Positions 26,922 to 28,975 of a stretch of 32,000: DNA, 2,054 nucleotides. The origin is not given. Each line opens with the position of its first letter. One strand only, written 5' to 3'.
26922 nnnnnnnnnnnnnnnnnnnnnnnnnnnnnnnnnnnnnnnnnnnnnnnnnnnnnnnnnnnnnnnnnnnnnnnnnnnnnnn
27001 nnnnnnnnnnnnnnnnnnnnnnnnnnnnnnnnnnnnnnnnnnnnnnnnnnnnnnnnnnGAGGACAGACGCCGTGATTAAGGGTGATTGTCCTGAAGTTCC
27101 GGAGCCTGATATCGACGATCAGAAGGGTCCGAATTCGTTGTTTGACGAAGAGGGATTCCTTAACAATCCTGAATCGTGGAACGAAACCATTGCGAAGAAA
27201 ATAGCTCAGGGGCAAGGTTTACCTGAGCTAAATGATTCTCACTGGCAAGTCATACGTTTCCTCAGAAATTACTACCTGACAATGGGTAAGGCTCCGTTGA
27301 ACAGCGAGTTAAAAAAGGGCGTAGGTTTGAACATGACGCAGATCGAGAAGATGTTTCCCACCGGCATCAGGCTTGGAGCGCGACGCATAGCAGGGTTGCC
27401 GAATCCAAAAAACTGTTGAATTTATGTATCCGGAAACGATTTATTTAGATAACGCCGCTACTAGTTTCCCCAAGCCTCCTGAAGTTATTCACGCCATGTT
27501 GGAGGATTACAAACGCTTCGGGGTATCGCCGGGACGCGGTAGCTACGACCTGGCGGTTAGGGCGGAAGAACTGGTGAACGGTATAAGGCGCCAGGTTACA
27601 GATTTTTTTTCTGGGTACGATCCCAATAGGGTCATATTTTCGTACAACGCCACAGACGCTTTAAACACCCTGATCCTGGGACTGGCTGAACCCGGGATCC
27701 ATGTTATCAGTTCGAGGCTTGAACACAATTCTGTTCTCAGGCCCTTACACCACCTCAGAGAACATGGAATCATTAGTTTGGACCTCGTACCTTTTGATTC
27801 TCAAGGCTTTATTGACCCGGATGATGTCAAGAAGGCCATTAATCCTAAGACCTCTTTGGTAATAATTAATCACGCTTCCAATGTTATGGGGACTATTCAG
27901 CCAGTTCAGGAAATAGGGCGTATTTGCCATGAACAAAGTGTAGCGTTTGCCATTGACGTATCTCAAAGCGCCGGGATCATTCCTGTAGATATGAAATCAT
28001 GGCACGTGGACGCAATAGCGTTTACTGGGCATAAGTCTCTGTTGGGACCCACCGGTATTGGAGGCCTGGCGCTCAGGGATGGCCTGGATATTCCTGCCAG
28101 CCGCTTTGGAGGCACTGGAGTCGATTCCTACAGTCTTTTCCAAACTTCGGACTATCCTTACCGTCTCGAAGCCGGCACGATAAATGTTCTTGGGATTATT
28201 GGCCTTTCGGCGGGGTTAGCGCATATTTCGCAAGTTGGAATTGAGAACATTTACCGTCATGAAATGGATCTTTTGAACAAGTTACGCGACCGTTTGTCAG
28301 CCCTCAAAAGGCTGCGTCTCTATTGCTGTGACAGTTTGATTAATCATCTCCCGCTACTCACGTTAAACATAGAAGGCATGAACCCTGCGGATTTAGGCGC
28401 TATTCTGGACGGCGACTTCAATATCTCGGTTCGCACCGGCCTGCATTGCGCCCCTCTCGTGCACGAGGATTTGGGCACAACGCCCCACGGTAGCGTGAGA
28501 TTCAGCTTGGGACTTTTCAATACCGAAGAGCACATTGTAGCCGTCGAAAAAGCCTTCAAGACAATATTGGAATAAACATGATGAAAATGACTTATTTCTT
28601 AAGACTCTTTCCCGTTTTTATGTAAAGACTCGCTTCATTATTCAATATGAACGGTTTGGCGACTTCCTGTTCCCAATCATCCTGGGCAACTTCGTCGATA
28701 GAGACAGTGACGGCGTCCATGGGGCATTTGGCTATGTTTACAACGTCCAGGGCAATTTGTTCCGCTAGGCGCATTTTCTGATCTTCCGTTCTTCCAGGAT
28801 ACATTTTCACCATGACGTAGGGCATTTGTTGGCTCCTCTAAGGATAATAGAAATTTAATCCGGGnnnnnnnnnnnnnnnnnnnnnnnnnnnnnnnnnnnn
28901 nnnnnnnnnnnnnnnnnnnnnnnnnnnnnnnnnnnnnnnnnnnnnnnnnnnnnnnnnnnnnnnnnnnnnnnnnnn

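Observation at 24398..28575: MOP-type molybdenum enzyme followed by a TusE-like sulfur carrier and a cysteine desulfurase: candidate dedicated Moco-sulfuration relay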

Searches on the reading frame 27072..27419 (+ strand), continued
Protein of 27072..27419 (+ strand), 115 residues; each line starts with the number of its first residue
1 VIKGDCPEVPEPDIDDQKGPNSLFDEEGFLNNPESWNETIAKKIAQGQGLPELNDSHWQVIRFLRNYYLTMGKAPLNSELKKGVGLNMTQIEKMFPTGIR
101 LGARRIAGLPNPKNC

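Call 58: search_protein_representatives(alignment_id=A2)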
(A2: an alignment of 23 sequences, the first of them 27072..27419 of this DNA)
Query: 23 sequences, 117 profile positions. Proteins with E-value up to 0.001 (for the whole library): 2505; up to 1e-10: 725; up to 1e-30: 23. The best 150 are listed.
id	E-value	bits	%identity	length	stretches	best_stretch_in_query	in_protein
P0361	1.5e-55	202.5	-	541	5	16-111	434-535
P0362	2.9e-44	166.1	-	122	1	10-116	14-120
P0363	4.8e-41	155.7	-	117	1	5-117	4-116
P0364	6.9e-40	152.0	-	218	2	17-112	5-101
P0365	8.7e-39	148.5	-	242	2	19-114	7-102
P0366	2.2e-38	147.2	-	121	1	12-116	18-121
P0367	3.0e-37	143.5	-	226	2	4-110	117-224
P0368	1.5e-36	141.2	-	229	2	20-110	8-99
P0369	7.0e-36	139.1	-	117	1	16-116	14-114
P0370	1.1e-34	135.2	-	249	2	11-116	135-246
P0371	1.1e-34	135.2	-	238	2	17-110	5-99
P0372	1.8e-34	134.6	-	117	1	7-116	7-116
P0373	4.3e-34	133.3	-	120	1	5-116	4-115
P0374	6.4e-34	132.8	-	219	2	19-111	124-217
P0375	1.0e-33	132.2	-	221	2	27-111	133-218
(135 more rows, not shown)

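Call 60: predict_structure(alignment_id=A2)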
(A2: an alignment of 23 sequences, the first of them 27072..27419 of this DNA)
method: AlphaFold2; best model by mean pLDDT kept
length: 115 residues; sequences in the alignment: 23
mean_pLDDT: 80.2   pTM: 0.69
mean pLDDT of the five models: 80.2, 78.9, 78.8, 77.2, 77.0
residues with pLDDT >= 90: 55; 70-90: 36; 50-70: 5; < 50: 19
segments of 3 or more residues with pLDDT < 50: 1-19
pLDDT, mean of each block of 10 residues (from residue 1): 40 42 79 89 90 93 93 90 91 89 90 72
secondary structure, 60 per line:
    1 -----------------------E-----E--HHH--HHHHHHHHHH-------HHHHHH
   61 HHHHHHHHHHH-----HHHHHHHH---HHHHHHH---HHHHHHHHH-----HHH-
elements in order: H38-47 H55-71 H77-84 H88-94 H98-106

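Call 72: search_protein_families(library=pfam, proteins=[L041:1607-3040:+, L041:3131-4282:+, L060:10563-11507:+, L060:11557-12402:+, L074:2636-3706:+, L015:11751-12044:+, L034:11486-11815:+, L022:11782-12891:+, L069:4129-5007:+], max_evalue=0.001)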
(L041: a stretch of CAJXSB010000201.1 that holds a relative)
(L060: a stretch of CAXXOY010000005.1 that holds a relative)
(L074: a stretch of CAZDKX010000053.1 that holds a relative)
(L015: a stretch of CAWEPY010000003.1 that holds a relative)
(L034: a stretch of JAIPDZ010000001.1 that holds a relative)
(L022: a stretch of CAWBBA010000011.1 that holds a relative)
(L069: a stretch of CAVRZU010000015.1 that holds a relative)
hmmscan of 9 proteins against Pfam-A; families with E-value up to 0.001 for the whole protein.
L041:1607-3040:+ (477 aa): 1 family
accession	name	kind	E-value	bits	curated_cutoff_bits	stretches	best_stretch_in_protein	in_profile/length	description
PF00171.27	Aldedh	-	4.6e-162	540.2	23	1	11-473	1-461/461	Aldehyde dehydrogenase family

L041:3131-4282:+ (383 aa): 7 families
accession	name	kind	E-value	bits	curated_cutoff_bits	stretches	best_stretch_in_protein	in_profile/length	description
PF03435.24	Sacchrp_dh_NADP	-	2.7e-15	57.3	25.1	1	4-127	2-128/129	Saccharopine dehydrogenase NADP binding domain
PF16653.10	Sacchrp_dh_C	-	8e-14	52.8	31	1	132-378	1-265/265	Saccharopine dehydrogenase C-terminal domain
PF01488.26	Shikimate_DH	-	3.1e-06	27.7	24.3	1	4-79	15-83/138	Shikimate / quinate 5-dehydrogenase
PF00106.31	adh_short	-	0.00011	22.1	26.6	1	4-72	4-71/195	short chain dehydrogenase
PF13460.12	NAD_binding_10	-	0.00017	21.9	27.2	1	7-94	1-82/184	NAD(P)H-binding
PF08659.16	KR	-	0.00037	20.9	22.6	1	3-72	3-75/180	KR domain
PF03807.23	F420_oxidored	-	0.00067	20.6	21.6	0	4-57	3-56/94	NADP oxidoreductase coenzyme F420-dependent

L060:10563-11507:+ (314 aa): 1 family
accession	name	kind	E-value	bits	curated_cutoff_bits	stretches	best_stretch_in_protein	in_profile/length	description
PF00392.27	GntR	-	7.5e-17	61.2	27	1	14-76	2-64/64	Bacterial regulatory proteins, gntR family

L060:11557-12402:+ (281 aa): 9 families
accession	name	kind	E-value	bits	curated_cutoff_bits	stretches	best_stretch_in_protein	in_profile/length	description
PF00037.32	Fer4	-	4.4e-13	48.9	21.1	2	195-216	3-24/24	4Fe-4S binding domain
PF14697.11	Fer4_21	-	1.7e-07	31.7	35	1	164-217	1-59/59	4Fe-4S dicluster domain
PF12838.12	Fer4_7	-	2e-07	31.8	27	1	170-214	1-52/52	4Fe-4S dicluster domain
PF13237.11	Fer4_10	-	8.8e-07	29.2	25.5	1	166-211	4-53/53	4Fe-4S dicluster domain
PF13187.11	Fer4_9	-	9.5e-07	29.2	27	1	170-215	1-52/52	4Fe-4S dicluster domain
PF12837.12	Fer4_6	-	1.2e-06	28.6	25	1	194-215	3-24/24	4Fe-4S binding domain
PF25160.1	LdpA_Fe-S-bd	-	7e-06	26.2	27.6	1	197-219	25-47/49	LdpA Fe-S cluster-binding domain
PF12797.12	Fer4_2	-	3e-05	24.1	24.5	1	195-211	5-21/22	4Fe-4S binding domain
PF13484.11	Fer4_16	-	0.00049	21.3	30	1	199-222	1-23/66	4Fe-4S double cluster binding domain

L074:2636-3706:+ (356 aa): 0 families

L015:11751-12044:+ (97 aa): 0 families

L034:11486-11815:+ (109 aa): 0 families

L022:11782-12891:+ (369 aa): 10 families
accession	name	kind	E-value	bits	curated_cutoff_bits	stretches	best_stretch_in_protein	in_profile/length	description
PF01494.25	FAD_binding_3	-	1.1e-14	54.8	22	1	103-167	101-167/349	FAD binding domain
PF12831.13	FAD_oxidored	-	2.6e-08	34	27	1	8-160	1-147/416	FAD dependent oxidoreductase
PF00890.30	FAD_binding_2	-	5e-07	29.7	20.4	1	8-38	1-31/414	FAD binding domain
PF07992.20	Pyr_redox_2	-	7.8e-07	29.2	26.1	1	7-160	1-110/291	Pyridine nucleotide-disulphide oxidoreductase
PF01266.30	DAO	-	2e-06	28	27.9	0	8-54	1-50/353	FAD dependent oxidoreductase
PF03486.20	HI0933_like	-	2.3e-05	24.4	50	1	7-46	1-40/244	HI0933-like protein Rossmann domain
PF13450.12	NAD_binding_8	-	9.7e-05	23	21.9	1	11-38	1-28/68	NAD(P)-binding Rossmann-like domain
PF01134.28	GIDA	-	0.0002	21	22.1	1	8-57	1-50/391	Glucose inhibited division protein A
PF05834.18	Lycopene_cycl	-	0.00029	20.5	23.4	1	8-161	1-144/380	Lycopene cyclase protein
PF01946.23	Thi4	-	0.00031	20.5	26.2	1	7-38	18-50/235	Thi4 family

L069:4129-5007:+ (292 aa): 1 family
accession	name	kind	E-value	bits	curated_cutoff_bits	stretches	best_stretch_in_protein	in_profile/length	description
PF01937.24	ARMT1-like_dom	-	3.8e-58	197.6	25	1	5-284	3-308/311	Damage-control phosphatase ARMT1-like domain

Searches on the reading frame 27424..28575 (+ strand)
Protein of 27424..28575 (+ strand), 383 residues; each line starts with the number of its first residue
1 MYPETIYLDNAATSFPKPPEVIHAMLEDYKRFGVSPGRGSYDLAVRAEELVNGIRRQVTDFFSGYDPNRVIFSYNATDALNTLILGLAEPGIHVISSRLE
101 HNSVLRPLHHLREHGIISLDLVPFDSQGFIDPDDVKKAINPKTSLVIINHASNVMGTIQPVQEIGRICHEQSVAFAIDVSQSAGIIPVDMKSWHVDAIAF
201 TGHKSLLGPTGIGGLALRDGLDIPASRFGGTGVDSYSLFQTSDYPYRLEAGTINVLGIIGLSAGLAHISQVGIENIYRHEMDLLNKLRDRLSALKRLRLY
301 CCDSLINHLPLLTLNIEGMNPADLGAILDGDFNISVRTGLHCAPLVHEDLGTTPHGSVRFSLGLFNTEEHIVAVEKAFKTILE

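Call 4: search_protein_families(library=pfam, proteins=[window:27424-28575:+], max_evalue=0.01)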
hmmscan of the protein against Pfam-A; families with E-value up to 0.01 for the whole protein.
window:27424-28575:+ (383 aa): 5 families
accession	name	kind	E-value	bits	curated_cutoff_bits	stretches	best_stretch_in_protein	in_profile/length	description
PF00266.25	Aminotran_5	-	2.1e-89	300.5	21.5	1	6-372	1-369/371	Aminotransferase class-V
PF01053.26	Cys_Met_Meta_PP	-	1.1e-06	27.9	27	1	79-186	79-181/381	Cys/Met metabolism PLP-dependent enzyme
PF01041.23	DegT_DnrJ_EryC1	-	1.1e-05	25.3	19.8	1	75-185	47-152/360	DegT/DnrJ/EryC1/StrS aminotransferase family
PF00155.27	Aminotran_1_2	-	0.00043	20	19.7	1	55-173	48-180/361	Aminotransferase class I and II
PF00282.25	Pyridoxal_deC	-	0.0011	18.3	27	1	116-223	166-285/375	Pyridoxal-dependent decarboxylase conserved domain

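Call 5: search_protein_families(library=ncbifam, proteins=[window:27424-28575:+], max_evalue=0.01)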
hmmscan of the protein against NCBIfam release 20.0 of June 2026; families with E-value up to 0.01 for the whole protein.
window:27424-28575:+ (383 aa): 43 families (the best 25 are shown)
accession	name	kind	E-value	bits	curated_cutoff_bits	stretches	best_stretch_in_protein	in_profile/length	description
TIGR01977.1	am_tr_V_EF2568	hypoth_equivalog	4.3e-127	424.2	377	1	6-380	1-375/376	cysteine desulfurase family protein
NF040779.1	Sec_lyase_SclA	exception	3.1e-89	299.5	525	1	6-382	1-377/378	selenocysteine lyase SclA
TIGR01979.1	sufS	subfamily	1.2e-74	251.6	475.1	1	5-381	19-398/403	SufS family cysteine desulfurase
NF041166.1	f2_encap_cargo1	exception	8.9e-58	196.8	800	1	6-376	247-618/623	family 2A encapsulin nanocompartment cargo protein cysteine desulfurase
NF006791.0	PRK09295.1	equivalog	3.5e-49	168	661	1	6-378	25-398/406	cysteine desulfurase SufS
TIGR03402.1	FeS_nifS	equivalog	4e-47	160.8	530.75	1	6-292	1-268/379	cysteine desulfurase NifS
TIGR03392.1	FeS_syn_CsdA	equivalog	4.4e-46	157.8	493.6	1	4-382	16-393/398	cysteine desulfurase CsdA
NF008126.0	PRK10874.1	equivalog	5.8e-46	157.4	607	1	4-382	19-396/401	cysteine desulfurase CsdA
TIGR03235.1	DNA_S_dndA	equivalog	3.2e-45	155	480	1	7-342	1-324/353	cysteine desulfurase DndA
NF010611.0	PRK14012.1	equivalog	5.6e-42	144.1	548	1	5-374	6-371/406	IscS subfamily cysteine desulfurase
TIGR02006.1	IscS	equivalog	2.4e-41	142.1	643.2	1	5-377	4-370/402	IscS subfamily cysteine desulfurase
TIGR01976.1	am_tr_V_VC1184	hypoth_equivalog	1.8e-36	126.3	352.35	1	5-373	19-396/401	cysteine desulfurase-like protein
TIGR03403.1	nifS_epsilon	equivalog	3.6e-31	108.3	587.7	1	6-379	1-370/382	NifS family cysteine desulfurase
NF002806.0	PRK02948.1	subfamily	9.8e-31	107.1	304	1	6-274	2-257/381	IscS subfamily cysteine desulfurase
TIGR04343.1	egtE_PLP_lyase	equivalog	1e-18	67.3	400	1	6-277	15-273/370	ergothioneine biosynthesis PLP-dependent enzyme EgtE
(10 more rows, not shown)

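Call 27: find_homologous_proteins(query=window:27424-28575:+, max_evalue=1e-20)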
Query window:27424-28575:+ (383 aa): 8000 proteins with E <= 1e-20 among 8000 candidates; the best 120 are listed.
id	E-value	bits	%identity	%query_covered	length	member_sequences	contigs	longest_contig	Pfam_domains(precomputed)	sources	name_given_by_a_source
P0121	4.9e-252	854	99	100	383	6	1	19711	PF00266.26,PF01053.27,PF01041.24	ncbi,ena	-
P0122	2.1e-200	684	79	99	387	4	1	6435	PF00266.26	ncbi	-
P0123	2.3e-192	657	74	99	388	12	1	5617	PF00266.26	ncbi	-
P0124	1.3e-189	648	73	99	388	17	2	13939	PF00266.26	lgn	-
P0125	9.1e-188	642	72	99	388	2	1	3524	PF00155.28,PF00266.26,PF01053.27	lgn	-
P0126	1.6e-184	632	71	99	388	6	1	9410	PF00266.26,PF01212.28,PF01053.27,PF01041.24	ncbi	ncbi:MAG: aminotransferase class V-fold PLP-dependent enzyme [Desulfomonilaceae bacterium]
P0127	3.0e-183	627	71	99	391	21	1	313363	PF00266.26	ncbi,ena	-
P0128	3.5e-164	565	66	99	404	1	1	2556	PF00155.28,PF00266.26,PF01212.28,PF01053.27,PF01041.24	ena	-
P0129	4.4e-164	564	63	99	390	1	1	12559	PF00266.26,PF01041.24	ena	-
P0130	4.8e-164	564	65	99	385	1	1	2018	PF00266.26,PF01212.28,PF01053.27,PF01041.24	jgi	jgi:cysteine desulfurase family protein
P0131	9.1e-164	563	63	99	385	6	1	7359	PF00155.28,PF00266.26,PF01053.27,PF01041.24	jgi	jgi:cysteine desulfurase family protein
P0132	1.2e-163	563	63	99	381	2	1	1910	PF00266.26,PF01053.27,PF01041.24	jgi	jgi:cysteine desulfurase family protein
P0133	1.2e-163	563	65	98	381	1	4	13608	PF00155.28,PF00266.26,PF01053.27,PF01041.24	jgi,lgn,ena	jgi:cysteine desulfurase family protein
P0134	1.5e-163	563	65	99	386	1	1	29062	PF00266.26,PF01053.27,PF01041.24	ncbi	ncbi:MAG: aminotransferase class V-fold PLP-dependent enzyme [Pseudomonadota bacterium]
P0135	3.1e-163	562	64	99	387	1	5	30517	PF00266.26,PF01053.27,PF01041.24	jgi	jgi:cysteine desulfurase family protein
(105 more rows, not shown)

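Call 28: search_solved_structures(query=window:27424-28575:+, max_evalue=1e-20, show_alignments=2)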
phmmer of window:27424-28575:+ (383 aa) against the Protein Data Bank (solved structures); distinct sequences matched with E-value up to 1e-20: 65 (the best 60 are shown).
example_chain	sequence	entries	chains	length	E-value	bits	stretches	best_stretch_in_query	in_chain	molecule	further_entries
5b7s_A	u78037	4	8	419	7.3e-60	206.4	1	4-371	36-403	Cysteine desulfurase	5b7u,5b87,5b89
5j8q_A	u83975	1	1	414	1.9e-52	182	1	5-378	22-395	Cysteine desulfurase SufS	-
5xt5_A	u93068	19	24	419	2e-52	181.9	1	5-378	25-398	Cysteine desulfurase SufS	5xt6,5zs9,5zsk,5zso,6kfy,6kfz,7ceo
7e6d_A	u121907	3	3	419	4.5e-52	180.8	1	5-378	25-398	Cysteine desulfurase SufS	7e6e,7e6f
1t3i_A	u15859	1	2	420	1.1e-51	179.5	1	5-372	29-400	Probable cysteine desulfurase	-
7e6a_A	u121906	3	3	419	3.5e-51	177.8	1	5-378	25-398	Cysteine desulfurase SufS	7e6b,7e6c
7ceq_A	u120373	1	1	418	4e-51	177.6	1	5-378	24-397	Cysteine desulfurase SufS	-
7cer_A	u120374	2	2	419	4.1e-51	177.6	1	5-378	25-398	Cysteine desulfurase SufS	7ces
4w91_A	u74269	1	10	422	1.3e-48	169.4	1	5-378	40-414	Aminotransferase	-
4q75_A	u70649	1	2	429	3.1e-48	168.1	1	5-373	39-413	Cysteine desulfurase 2, chloroplastic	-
8d8s_A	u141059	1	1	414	1.8e-47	165.6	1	6-379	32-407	Cysteine desulfurase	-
4q76_A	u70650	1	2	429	7.9e-47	163.5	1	5-373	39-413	Cysteine desulfurase 2, chloroplastic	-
6mr6_A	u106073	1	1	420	1.2e-46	163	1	6-371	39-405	Cysteine desulfurase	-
1i29_A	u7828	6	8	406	1.9e-46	162.2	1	6-371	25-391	CSDB | Selenocysteine lyase | Cysteine desulfurase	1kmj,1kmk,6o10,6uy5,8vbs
6ndn_A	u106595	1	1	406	1.9e-46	162.2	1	6-371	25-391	Cysteine desulfurase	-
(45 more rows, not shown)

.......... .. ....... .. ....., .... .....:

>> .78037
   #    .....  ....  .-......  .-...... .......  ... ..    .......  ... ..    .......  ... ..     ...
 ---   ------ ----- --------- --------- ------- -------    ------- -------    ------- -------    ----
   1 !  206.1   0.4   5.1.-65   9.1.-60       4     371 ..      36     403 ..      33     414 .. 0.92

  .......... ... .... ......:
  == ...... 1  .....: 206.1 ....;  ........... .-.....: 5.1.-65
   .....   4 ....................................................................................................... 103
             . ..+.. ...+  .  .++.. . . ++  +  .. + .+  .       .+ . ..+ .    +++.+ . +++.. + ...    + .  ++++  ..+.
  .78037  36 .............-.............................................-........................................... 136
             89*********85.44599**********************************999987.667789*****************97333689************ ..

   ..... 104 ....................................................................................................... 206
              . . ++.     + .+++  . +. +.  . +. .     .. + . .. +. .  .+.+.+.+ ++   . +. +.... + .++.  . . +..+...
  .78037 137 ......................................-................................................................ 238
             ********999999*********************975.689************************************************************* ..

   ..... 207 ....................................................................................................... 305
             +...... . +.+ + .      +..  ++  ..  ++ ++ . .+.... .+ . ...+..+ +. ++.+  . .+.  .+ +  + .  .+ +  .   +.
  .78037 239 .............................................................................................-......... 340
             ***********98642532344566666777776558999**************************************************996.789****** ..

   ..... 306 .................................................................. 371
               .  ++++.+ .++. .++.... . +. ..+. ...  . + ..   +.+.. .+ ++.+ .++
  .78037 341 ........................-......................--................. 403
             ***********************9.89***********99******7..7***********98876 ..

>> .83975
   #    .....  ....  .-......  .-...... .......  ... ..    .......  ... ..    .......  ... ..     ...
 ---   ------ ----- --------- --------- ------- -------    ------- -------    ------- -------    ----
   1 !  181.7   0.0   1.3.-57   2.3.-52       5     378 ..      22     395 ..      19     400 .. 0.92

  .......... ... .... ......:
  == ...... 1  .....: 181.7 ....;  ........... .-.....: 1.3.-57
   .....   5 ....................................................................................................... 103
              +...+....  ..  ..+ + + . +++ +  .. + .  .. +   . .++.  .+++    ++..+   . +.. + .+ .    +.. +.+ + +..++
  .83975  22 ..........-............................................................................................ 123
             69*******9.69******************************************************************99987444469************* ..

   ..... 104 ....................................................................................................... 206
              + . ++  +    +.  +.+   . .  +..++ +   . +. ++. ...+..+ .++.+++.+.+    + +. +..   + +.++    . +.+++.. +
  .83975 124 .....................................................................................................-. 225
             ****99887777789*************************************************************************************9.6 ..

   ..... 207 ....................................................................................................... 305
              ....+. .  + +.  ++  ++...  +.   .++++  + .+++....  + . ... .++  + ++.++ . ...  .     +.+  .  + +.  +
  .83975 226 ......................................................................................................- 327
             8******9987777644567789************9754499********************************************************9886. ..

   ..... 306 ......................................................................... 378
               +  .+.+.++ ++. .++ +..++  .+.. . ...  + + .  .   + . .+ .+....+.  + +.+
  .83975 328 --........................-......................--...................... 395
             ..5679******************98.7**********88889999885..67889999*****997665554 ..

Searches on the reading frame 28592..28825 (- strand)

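Call 4: search_protein_families(library=pfam, proteins=[window:28592-28825:-], max_evalue=0.01)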
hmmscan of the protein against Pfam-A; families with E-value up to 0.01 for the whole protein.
window:28592-28825:- (77 aa): 2 families
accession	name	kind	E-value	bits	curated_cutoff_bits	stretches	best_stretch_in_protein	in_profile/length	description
PF01361.26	Tautomerase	-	7.9e-09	35.7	22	1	2-52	1-51/60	Tautomerase enzyme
PF14552.11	Tautomerase_2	-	0.0018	18.7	28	1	3-51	31-79/82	Tautomerase enzyme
